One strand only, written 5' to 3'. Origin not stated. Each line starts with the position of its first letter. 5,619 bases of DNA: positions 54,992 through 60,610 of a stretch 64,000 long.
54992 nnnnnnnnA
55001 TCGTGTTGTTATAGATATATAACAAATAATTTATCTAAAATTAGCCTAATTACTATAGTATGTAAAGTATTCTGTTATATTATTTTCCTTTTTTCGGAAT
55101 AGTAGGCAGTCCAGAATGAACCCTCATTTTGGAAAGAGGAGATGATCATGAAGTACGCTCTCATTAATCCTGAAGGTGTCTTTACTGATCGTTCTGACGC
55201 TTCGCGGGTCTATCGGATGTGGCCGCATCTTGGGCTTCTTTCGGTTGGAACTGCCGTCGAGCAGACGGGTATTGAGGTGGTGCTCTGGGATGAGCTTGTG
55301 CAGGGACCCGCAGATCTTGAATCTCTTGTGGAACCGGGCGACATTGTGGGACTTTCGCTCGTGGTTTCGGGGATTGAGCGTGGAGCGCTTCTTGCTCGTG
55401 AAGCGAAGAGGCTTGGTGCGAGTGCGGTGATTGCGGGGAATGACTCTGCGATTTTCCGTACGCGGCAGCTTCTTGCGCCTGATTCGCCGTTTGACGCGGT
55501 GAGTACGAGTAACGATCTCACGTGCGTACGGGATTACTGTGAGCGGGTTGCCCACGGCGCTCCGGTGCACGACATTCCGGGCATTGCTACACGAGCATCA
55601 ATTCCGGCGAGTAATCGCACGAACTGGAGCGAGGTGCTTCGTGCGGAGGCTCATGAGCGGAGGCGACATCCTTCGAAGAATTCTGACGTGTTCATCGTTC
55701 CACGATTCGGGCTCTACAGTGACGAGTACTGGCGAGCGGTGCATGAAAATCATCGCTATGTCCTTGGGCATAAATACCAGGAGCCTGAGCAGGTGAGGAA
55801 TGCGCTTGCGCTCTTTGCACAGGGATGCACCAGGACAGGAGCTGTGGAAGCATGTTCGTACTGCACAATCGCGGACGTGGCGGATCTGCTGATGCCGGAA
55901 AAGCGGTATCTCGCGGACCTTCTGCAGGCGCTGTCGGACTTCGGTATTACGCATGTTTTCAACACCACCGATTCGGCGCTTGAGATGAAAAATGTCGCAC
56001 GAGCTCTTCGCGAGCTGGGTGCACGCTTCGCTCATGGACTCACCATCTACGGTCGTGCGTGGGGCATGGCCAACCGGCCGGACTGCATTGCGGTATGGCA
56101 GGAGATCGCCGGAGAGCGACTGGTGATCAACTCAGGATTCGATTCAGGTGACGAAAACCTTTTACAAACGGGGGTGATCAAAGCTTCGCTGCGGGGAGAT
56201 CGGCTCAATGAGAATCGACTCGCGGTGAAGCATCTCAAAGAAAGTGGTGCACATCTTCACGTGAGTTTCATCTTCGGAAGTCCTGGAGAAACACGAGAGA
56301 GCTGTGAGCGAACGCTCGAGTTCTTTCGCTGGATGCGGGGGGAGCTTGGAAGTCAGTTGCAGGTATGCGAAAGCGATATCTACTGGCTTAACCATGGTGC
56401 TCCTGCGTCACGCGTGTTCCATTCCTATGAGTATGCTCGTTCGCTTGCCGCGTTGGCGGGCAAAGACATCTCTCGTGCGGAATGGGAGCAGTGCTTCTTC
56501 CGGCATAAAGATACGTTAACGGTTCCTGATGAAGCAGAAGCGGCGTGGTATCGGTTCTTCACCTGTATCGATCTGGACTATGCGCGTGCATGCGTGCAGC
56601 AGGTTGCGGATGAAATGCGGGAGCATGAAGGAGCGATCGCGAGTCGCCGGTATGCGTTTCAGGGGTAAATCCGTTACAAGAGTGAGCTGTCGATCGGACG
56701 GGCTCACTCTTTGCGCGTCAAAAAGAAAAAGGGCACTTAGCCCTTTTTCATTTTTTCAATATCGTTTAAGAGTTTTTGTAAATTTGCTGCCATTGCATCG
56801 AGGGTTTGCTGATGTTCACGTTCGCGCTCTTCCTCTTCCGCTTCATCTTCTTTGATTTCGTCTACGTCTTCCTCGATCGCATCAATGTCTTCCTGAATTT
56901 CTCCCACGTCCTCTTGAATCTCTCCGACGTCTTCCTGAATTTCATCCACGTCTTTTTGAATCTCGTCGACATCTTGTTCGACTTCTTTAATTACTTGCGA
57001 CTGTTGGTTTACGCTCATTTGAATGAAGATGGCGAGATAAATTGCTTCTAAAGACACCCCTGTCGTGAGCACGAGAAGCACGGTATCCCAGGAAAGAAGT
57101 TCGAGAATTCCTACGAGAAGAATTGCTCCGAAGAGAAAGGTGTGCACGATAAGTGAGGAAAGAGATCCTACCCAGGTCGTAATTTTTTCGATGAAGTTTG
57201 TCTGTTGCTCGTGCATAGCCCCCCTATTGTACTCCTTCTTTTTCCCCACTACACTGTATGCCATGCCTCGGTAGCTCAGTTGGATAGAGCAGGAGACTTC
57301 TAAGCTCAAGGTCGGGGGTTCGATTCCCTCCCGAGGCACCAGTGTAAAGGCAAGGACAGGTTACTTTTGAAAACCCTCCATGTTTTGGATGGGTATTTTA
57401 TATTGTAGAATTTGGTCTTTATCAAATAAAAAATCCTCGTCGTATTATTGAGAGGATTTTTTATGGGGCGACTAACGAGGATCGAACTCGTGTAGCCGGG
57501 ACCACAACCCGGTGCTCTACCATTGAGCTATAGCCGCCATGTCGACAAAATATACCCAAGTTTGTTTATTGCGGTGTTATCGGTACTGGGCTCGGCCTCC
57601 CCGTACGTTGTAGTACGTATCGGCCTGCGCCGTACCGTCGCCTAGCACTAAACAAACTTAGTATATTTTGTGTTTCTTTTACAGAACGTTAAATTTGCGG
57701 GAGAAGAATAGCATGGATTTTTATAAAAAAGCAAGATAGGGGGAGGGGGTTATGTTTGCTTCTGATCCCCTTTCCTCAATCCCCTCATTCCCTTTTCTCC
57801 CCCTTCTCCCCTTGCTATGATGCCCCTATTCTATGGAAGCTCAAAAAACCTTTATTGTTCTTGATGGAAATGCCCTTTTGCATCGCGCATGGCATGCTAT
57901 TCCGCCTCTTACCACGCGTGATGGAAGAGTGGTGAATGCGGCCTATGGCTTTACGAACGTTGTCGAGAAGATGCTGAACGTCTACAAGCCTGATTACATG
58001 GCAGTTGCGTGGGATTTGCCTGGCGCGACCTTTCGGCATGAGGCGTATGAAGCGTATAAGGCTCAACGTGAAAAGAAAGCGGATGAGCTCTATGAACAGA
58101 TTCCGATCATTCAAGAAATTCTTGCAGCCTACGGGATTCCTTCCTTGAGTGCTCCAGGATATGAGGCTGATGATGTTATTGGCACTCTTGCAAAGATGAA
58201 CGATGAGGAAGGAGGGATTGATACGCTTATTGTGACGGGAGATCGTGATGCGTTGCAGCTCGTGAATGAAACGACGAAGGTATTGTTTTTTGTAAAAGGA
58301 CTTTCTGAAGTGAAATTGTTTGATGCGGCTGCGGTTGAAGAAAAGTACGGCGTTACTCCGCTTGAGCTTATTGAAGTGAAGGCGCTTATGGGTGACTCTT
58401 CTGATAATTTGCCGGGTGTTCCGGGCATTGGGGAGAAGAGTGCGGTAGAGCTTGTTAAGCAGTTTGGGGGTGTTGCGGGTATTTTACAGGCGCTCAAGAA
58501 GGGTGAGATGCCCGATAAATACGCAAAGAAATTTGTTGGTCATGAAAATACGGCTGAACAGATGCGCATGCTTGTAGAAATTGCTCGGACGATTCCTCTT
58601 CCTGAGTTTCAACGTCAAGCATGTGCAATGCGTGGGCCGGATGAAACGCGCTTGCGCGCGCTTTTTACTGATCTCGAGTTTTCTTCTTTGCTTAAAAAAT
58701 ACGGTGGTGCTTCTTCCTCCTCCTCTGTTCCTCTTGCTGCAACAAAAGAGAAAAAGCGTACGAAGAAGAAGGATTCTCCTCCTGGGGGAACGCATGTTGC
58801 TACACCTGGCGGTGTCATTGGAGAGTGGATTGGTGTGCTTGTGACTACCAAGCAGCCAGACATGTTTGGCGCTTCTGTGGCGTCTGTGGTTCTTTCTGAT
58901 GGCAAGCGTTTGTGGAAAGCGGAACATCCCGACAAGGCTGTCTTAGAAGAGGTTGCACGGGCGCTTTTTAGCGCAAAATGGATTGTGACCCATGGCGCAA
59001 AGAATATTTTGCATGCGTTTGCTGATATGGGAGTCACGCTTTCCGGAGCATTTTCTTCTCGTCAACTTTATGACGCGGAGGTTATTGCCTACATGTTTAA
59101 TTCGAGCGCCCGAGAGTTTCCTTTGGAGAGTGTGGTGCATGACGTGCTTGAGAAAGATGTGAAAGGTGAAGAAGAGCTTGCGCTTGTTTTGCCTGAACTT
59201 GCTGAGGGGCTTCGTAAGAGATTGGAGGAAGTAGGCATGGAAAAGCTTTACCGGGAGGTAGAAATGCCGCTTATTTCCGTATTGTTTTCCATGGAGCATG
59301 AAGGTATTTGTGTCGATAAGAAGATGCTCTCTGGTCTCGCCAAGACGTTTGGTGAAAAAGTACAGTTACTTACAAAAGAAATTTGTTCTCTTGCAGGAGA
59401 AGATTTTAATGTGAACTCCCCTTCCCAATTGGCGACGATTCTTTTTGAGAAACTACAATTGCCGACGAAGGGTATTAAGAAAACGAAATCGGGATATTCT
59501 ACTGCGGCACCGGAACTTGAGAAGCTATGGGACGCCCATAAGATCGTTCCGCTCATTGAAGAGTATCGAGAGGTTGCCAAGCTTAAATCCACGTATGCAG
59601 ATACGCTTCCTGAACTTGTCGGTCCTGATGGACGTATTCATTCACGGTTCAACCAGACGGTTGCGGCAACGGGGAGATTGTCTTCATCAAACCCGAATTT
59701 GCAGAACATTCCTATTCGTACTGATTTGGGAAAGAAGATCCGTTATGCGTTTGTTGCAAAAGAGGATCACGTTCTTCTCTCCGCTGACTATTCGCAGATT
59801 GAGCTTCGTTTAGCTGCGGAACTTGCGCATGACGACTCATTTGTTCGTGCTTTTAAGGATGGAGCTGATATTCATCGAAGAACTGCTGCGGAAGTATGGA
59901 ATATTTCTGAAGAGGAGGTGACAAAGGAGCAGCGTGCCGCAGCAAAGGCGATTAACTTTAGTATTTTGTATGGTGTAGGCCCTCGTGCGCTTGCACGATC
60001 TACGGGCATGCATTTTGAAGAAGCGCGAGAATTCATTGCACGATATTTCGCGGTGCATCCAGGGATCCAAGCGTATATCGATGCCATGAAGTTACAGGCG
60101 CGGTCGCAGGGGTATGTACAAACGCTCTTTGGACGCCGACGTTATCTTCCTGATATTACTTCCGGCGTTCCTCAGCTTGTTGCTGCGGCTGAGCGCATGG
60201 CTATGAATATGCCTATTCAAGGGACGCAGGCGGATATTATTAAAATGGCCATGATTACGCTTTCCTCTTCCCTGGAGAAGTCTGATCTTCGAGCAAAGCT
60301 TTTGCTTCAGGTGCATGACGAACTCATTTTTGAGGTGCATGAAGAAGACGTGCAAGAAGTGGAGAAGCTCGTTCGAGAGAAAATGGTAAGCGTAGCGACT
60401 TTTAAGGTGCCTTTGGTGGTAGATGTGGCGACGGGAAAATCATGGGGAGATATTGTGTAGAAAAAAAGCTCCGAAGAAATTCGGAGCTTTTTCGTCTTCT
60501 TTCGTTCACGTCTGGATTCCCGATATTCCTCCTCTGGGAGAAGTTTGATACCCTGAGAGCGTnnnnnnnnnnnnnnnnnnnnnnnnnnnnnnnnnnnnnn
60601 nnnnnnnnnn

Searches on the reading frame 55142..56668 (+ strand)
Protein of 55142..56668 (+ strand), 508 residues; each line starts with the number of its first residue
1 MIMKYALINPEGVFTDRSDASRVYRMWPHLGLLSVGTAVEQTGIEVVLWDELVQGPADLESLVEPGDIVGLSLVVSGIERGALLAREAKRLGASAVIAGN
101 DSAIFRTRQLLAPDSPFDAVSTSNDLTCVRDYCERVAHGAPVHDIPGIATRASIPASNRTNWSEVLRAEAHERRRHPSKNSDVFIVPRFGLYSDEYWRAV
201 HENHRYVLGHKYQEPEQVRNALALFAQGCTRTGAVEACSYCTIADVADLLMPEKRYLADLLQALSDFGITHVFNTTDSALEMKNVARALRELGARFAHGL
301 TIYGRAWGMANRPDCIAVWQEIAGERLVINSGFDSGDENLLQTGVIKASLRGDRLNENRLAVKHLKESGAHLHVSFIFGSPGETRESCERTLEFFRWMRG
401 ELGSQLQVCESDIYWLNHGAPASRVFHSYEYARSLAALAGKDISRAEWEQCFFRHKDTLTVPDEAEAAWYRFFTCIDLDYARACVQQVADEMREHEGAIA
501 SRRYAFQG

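Call 11: search_protein_families(library=pfam, proteins=[window:55142-56668:+])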
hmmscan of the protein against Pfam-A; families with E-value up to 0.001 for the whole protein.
window:55142-56668:+ (508 aa): 1 family
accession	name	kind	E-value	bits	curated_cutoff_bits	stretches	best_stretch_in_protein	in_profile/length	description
PF04055.27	Radical_SAM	-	6.9e-06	26.8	29.5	1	228-394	6-165/166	Radical SAM superfamily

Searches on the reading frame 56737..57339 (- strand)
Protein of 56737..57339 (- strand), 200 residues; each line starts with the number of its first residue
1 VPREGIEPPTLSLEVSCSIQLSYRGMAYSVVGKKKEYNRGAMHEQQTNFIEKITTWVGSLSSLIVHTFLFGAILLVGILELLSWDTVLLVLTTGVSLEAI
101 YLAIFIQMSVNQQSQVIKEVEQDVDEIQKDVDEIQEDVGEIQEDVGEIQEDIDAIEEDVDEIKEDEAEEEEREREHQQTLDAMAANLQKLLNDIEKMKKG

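Call 61: search_protein_families(library=pfam, proteins=[window:56737-57339:-], max_evalue=0.0001)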
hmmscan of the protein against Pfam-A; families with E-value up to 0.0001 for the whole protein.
window:56737-57339:- (200 aa): 3 families
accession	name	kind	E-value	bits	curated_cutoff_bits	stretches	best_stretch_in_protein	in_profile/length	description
PF04108.17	ATG17_like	-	4.8e-07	30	43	1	99-198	102-193/355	Autophagy protein ATG17-like domain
PF06103.16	DUF948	-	1.2e-06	29.1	37.2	1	100-162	11-73/89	Bacterial protein of unknown function (DUF948)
PF05055.17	DUF677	-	9.6e-05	21.9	29.1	0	72-197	190-314/336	Protein of unknown function (DUF677)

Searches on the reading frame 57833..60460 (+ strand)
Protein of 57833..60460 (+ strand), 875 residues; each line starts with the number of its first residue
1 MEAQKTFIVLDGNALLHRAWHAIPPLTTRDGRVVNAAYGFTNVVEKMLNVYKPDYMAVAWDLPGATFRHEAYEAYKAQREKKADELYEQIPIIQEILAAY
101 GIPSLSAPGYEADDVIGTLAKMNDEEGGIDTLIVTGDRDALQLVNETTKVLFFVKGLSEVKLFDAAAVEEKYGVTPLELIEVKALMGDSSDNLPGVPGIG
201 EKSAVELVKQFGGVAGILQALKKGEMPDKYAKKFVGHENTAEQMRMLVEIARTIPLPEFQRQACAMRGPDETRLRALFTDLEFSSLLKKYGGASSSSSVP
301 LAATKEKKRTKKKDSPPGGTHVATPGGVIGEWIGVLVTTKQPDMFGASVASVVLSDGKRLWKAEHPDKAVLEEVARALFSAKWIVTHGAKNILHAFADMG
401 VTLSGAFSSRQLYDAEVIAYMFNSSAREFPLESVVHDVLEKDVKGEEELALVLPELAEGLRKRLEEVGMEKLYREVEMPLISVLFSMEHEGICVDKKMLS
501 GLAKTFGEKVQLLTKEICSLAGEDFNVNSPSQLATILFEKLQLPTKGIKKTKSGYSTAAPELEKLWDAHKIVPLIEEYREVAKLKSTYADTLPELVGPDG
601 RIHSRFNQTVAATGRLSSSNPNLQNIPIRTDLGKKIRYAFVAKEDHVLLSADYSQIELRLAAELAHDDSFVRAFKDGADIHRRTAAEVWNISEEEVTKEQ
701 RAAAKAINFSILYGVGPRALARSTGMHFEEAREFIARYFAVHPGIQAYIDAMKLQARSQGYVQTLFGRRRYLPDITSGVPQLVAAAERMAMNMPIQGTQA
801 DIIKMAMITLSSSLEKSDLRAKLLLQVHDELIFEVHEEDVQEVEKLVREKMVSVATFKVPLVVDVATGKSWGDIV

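Call 11: search_protein_families(library=pfam, proteins=[window:57833-60460:+])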
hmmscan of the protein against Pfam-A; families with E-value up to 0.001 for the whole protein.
window:57833-60460:+ (875 aa): 3 families
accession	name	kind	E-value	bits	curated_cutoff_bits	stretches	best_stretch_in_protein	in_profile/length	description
PF00476.26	DNA_pol_A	-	6.7e-151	503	34.3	1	497-873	2-381/381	DNA polymerase family A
PF02739.22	5_3_exonuc_N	-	3.4e-55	186.7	34.3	1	7-173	2-164/164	5'-3' exonuclease, N-terminal resolvase-like domain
PF01367.25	5_3_exonuc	-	1.7e-23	83.3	40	1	174-270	1-95/97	5'-3' exonuclease, C-terminal SAM fold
